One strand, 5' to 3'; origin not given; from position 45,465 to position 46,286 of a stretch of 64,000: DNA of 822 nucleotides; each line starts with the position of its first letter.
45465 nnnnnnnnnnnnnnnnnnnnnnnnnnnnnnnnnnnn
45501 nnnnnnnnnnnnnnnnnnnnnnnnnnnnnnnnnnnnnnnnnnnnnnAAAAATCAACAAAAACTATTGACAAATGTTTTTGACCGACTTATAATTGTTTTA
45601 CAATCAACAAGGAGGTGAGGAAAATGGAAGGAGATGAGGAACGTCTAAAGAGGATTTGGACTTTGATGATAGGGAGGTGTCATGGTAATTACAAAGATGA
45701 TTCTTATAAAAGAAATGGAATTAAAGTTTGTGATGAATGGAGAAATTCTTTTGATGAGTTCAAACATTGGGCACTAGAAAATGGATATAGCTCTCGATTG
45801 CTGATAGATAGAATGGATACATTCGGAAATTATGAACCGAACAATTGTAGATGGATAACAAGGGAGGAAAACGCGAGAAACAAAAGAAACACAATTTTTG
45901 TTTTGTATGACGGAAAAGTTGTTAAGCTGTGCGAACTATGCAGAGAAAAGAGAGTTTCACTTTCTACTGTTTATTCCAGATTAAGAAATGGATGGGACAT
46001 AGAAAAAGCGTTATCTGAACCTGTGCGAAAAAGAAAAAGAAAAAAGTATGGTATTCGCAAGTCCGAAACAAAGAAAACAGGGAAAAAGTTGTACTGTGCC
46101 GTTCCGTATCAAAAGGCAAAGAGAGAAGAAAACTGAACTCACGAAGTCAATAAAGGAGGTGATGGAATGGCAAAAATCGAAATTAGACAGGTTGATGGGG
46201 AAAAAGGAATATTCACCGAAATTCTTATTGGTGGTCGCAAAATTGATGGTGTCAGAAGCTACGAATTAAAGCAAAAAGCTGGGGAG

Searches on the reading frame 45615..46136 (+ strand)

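Call 41: search_protein_families(library=phrogs, proteins=[window:45615-46136:+], max_evalue=0.001)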
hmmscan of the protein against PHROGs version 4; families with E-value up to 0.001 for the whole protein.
window:45615-46136:+ (173 aa): 7 families
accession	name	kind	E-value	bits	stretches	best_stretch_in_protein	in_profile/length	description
phrog_3377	-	DNA, RNA and nucleotide metabolism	1.5e-42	146.7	1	2-158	5-163/196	HNH endonuclease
phrog_374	-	DNA, RNA and nucleotide metabolism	8.8e-36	124.9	1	8-164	269-430/617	HNH endonuclease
phrog_8790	-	DNA, RNA and nucleotide metabolism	1.8e-18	68.3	1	8-99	22-112/241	restriction endonuclease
phrog_2081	-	DNA, RNA and nucleotide metabolism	5.2e-18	66.4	1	4-126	98-239/433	HNH endonuclease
phrog_953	-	DNA, RNA and nucleotide metabolism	6.2e-12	46.5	1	10-93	223-308/420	HNH endonuclease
phrog_1065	-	unknown function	2.1e-09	38.5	1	47-157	58-165/192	-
phrog_21896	-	unknown function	0.00027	22.4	0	89-112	10-33/89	-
